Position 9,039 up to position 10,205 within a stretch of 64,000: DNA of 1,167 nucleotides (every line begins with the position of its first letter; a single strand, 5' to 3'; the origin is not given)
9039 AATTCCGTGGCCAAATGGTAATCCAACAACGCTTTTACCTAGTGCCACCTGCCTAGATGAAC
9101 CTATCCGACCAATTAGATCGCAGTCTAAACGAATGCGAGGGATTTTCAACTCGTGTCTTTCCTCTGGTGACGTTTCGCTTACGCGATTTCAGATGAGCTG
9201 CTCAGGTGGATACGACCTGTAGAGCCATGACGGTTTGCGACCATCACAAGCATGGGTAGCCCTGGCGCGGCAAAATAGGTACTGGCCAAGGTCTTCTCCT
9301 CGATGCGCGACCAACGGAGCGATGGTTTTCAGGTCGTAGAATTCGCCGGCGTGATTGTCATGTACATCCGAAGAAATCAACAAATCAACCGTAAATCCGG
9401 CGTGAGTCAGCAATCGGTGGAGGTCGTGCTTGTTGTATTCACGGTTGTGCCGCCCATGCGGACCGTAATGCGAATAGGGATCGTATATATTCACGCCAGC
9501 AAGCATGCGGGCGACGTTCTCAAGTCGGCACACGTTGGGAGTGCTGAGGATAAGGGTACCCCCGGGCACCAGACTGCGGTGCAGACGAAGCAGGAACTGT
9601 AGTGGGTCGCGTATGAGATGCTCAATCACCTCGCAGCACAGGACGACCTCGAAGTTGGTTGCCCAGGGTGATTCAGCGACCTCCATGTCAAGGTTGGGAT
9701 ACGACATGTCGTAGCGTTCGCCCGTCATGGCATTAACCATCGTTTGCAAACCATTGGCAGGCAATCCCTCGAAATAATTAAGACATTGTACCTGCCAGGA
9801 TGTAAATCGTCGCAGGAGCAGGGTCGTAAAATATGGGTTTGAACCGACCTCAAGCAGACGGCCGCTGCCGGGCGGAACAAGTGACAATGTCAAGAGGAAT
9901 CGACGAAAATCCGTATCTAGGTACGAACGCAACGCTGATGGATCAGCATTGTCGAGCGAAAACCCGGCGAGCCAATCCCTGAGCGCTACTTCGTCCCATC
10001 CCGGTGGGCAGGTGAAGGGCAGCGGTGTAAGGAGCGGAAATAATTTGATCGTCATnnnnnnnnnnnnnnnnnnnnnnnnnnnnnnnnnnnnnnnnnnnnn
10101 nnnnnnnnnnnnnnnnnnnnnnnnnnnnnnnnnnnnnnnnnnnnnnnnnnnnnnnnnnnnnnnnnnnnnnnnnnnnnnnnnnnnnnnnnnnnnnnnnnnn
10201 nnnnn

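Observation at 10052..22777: Two paralogous polymerase modules: a fused three-domain GT (A-B-A', 1160 aa) versus a split A-B (771 aa) plus A' (390 aa), each preceded by a DUF4214/coiled-coil protein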

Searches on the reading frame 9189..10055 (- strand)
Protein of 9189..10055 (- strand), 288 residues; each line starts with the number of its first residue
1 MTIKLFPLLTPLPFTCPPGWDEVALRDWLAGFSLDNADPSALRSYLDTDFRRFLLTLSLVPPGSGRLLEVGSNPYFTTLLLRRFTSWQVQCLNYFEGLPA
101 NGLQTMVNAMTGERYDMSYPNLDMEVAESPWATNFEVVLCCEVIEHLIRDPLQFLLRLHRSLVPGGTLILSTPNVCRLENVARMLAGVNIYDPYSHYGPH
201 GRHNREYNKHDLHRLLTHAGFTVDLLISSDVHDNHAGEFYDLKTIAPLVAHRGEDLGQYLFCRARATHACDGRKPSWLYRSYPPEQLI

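Call 4: search_protein_families(library=pfam, proteins=[window:9189-10055:-], max_evalue=0.01)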
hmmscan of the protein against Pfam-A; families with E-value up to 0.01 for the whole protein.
window:9189-10055:- (288 aa): 4 families
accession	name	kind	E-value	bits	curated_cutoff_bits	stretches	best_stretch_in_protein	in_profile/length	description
PF13489.12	Methyltransf_23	-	1.2e-12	48.3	27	1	43-224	2-162/164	Methyltransferase domain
PF08242.18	Methyltransf_12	-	3.8e-06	28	30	1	117-168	51-98/98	Methyltransferase domain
PF08241.18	Methyltransf_11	-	1.3e-05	26.1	21.2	1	124-170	49-95/95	Methyltransferase domain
PF13847.12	Methyltransf_31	-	0.003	17.7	27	1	128-178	68-115/145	Methyltransferase domain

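Call 9: search_protein_families(library=ncbifam, proteins=[window:9189-10055:-], max_evalue=0.01)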
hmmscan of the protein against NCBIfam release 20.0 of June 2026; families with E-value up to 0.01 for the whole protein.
window:9189-10055:- (288 aa): 5 families
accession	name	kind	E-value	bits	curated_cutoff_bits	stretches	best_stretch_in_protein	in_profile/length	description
TIGR01983.1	UbiG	equivalog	1.3e-06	27.9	102.95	1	116-185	98-166/228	bifunctional 2-polyprenyl-6-hydroxyphenol methylase/3-demethylubiquinol 3-O-methyltransferase UbiG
NF011650.0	PRK15068.1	equivalog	0.0001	21.3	209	1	106-175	163-230/324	tRNA 5-methoxyuridine(34)/uridine 5-oxyacetic acid(34) synthase CmoB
NF045667.1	MTase_DVU1556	equivalog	0.00013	21.5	155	1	91-225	39-164/213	DVU_1556 family methyltransferase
TIGR04345.1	ovoA_Cterm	equivalog_domain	0.00014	21.4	170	1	132-173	132-172/242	putative 4-mercaptohistidine N1-methyltransferase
TIGR00452.1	TIGR00452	equivalog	0.00026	19.9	275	1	122-174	173-223/316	tRNA 5-methoxyuridine(34)/uridine 5-oxyacetic acid(34) synthase CmoB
